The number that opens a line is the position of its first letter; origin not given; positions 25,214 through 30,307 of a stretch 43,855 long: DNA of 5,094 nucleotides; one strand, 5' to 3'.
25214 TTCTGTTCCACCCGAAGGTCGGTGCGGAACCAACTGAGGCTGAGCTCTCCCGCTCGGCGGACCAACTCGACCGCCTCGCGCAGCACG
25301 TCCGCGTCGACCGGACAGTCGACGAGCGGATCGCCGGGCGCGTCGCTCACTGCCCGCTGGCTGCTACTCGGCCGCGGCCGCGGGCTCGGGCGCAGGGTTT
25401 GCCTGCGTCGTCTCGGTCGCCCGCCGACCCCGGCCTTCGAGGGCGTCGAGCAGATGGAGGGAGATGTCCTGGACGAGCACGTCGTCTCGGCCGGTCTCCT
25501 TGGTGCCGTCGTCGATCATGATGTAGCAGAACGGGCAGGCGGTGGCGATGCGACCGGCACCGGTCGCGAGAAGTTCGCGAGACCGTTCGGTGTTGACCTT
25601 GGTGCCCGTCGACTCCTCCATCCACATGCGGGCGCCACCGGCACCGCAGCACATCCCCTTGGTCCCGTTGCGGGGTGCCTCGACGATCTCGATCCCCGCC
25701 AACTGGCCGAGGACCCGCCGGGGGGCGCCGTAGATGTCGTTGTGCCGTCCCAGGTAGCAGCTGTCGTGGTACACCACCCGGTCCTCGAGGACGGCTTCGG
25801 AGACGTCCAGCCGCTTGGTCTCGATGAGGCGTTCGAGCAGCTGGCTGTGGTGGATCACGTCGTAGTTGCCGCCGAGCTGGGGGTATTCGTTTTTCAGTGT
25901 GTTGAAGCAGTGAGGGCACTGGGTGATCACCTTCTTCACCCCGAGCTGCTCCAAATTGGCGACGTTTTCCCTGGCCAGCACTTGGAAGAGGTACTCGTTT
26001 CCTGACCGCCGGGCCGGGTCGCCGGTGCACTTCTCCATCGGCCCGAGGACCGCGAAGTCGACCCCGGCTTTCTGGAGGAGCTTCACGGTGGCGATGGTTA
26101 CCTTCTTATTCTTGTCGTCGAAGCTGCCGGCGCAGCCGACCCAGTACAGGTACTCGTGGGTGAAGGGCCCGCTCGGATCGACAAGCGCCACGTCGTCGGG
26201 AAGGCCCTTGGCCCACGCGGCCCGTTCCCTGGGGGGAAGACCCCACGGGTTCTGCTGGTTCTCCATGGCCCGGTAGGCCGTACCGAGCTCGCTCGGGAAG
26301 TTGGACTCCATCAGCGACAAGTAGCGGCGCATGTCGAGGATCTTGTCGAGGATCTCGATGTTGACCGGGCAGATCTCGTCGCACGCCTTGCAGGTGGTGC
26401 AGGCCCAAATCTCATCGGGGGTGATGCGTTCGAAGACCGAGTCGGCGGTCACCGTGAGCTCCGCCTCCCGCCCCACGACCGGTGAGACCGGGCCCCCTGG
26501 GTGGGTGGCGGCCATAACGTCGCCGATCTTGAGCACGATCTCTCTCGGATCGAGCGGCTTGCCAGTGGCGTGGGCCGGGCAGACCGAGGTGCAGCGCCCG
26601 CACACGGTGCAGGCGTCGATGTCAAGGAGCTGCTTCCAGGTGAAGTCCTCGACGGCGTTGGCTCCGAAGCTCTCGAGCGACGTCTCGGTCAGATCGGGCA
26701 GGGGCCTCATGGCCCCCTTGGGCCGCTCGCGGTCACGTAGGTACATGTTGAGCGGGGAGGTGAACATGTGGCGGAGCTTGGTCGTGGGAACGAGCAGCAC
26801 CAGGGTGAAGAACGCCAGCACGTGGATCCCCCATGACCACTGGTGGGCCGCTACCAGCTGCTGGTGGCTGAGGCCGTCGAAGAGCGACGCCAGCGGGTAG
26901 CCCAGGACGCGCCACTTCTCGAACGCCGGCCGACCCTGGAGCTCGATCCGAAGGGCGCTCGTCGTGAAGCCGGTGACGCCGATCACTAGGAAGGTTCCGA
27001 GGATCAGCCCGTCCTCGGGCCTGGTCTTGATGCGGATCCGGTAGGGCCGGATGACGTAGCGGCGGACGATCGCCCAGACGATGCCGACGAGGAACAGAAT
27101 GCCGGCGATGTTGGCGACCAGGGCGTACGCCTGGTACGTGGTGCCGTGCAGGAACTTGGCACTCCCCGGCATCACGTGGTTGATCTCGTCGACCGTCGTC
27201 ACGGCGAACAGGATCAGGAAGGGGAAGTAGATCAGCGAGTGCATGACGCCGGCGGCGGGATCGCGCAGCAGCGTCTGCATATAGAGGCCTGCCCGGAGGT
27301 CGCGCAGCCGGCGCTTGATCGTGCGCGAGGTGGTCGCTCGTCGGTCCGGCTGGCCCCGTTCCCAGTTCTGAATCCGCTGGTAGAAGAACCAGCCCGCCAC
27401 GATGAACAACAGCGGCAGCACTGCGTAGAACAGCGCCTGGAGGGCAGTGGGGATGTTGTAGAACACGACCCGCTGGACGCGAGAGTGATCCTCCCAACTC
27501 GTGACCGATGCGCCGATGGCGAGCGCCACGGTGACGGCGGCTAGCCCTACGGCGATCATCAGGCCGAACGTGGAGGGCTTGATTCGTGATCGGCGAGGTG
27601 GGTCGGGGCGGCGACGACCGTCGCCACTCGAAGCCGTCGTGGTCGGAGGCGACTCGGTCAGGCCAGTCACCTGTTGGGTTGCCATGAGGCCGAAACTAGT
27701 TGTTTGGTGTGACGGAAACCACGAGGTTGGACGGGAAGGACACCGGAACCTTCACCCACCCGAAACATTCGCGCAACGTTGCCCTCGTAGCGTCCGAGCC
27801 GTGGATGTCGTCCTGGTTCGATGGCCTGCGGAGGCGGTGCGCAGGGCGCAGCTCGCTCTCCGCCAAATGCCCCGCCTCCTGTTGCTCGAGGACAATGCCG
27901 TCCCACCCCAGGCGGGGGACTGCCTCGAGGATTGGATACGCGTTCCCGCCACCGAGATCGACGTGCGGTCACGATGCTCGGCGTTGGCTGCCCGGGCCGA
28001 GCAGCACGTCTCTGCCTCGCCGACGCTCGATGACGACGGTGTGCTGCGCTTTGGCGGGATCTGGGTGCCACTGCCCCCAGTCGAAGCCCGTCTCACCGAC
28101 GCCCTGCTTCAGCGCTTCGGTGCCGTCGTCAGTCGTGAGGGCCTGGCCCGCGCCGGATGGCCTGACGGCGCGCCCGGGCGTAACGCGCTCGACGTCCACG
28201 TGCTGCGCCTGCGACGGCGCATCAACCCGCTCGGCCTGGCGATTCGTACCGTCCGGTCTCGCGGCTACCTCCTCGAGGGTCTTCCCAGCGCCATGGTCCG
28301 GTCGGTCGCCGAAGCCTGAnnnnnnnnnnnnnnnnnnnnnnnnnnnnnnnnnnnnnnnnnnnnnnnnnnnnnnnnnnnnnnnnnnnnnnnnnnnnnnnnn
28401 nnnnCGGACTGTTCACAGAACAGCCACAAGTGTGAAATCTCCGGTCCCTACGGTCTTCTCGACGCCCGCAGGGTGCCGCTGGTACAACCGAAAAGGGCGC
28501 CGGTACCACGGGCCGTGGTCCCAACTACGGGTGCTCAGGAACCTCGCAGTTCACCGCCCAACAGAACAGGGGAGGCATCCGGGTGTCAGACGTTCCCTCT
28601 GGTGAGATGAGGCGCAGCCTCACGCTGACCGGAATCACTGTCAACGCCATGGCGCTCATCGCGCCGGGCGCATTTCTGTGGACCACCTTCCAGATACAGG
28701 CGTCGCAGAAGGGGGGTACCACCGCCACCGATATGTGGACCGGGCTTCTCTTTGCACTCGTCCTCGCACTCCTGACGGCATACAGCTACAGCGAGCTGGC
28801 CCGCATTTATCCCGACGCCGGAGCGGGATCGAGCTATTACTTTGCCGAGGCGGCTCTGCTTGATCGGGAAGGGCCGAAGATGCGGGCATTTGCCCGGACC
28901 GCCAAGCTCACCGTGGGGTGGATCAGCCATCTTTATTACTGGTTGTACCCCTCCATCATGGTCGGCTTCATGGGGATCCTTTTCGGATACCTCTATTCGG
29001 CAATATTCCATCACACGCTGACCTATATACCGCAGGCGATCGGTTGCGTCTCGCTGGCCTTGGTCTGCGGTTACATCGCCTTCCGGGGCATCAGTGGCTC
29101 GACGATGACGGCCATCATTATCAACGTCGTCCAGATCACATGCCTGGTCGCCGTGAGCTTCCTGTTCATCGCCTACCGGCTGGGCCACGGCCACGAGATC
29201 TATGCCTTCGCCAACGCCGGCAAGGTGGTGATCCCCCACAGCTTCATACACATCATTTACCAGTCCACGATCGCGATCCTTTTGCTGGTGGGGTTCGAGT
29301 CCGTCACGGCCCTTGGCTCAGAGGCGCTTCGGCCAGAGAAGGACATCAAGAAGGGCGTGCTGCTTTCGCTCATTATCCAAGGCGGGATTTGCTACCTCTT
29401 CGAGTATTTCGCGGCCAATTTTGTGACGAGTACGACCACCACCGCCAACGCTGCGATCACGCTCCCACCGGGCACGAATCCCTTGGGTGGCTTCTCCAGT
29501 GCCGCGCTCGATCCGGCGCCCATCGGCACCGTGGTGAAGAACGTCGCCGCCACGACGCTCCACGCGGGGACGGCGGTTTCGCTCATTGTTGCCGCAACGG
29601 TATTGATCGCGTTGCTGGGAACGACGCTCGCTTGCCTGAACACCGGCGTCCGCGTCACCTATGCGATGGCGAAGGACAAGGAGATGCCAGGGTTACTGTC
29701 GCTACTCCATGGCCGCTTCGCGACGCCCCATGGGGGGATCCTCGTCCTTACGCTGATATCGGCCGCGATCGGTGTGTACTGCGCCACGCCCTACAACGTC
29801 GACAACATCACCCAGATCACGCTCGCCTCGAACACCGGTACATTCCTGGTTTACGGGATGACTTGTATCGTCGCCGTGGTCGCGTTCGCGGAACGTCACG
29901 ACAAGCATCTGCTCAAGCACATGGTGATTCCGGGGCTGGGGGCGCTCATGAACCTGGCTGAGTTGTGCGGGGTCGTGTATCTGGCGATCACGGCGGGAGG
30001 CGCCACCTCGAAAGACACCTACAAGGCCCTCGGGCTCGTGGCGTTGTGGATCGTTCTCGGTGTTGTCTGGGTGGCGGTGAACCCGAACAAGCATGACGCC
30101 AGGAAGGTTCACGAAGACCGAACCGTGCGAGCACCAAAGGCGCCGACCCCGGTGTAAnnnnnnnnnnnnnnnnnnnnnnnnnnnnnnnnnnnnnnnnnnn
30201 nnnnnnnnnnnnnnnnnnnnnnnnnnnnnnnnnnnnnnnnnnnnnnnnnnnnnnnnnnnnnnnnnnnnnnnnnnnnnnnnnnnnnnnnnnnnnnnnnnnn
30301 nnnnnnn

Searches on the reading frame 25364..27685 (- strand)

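Call 11: search_protein_families(library=pfam, proteins=[window:25364-27685:-], max_evalue=0.01)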
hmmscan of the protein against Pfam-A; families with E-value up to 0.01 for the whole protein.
window:25364-27685:- (773 aa): 14 families
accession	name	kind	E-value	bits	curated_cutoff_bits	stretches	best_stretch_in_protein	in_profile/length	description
PF02754.22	CCG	-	2.9e-36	123.9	20.6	2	637-725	1-85/85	Cysteine-rich domain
PF02665.19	Nitrate_red_gam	-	8.7e-12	45.6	22.9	1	174-317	70-209/217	Nitrate reductase gamma subunit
PF13187.11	Fer4_9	-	8e-09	35.8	27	1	358-442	1-50/52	4Fe-4S dicluster domain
PF13183.11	Fer4_8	-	3e-08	34.5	27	1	356-443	2-68/68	4Fe-4S dicluster domain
PF13237.11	Fer4_10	-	3e-07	30.7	25.5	1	354-440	4-53/53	4Fe-4S dicluster domain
PF13484.11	Fer4_16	-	3e-05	25.2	30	1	359-442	2-66/66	4Fe-4S double cluster binding domain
PF14697.11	Fer4_21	-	4e-05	24.1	35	0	355-371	37-53/59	4Fe-4S dicluster domain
PF13534.11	Fer4_17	-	4.7e-05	24.3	22.2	1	358-443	1-60/61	4Fe-4S dicluster domain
PF12797.12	Fer4_2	-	0.00011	22.4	24.5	1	350-371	1-22/22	4Fe-4S binding domain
PF25160.1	LdpA_Fe-S-bd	-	0.00088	19.4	27.6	0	357-372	26-41/49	LdpA Fe-S cluster-binding domain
PF12838.12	Fer4_7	-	0.0011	19.9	27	0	359-443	2-52/52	4Fe-4S dicluster domain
PF00037.32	Fer4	-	0.0013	18.9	21.1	1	355-373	4-22/24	4Fe-4S binding domain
PF12837.12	Fer4_6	-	0.0021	18.4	25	1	355-373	5-23/24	4Fe-4S binding domain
PF13746.11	Fer4_18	-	0.0022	18.6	27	0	423-447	55-79/114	4Fe-4S dicluster domain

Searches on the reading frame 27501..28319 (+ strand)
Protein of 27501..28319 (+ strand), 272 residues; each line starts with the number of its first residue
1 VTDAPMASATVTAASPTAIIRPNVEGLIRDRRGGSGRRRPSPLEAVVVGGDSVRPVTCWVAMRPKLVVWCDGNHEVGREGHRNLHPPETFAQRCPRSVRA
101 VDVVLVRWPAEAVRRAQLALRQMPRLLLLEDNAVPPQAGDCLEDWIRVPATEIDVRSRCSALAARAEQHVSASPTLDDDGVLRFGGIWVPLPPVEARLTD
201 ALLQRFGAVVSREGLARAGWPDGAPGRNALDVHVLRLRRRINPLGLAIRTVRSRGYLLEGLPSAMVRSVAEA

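Call 57: search_protein_families(library=pfam, proteins=[window:27501-28319:+], max_evalue=0.00001)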
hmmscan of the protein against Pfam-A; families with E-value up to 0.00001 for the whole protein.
window:27501-28319:+ (272 aa): 1 family
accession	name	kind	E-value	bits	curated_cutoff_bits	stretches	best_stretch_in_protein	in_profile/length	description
PF00486.34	Trans_reg_C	-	1.8e-12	47.6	26.2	1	189-258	4-77/77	Transcriptional regulatory protein, C terminal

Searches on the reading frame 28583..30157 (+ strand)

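Call 11: search_protein_families(library=pfam, proteins=[window:28583-30157:+], max_evalue=0.01)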
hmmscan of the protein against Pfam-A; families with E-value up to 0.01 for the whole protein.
window:28583-30157:+ (524 aa): 1 family
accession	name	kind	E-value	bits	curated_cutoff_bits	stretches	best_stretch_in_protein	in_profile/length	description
PF00324.27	AA_permease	-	6.7e-19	68.3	24.6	1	30-499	13-459/470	Amino acid permease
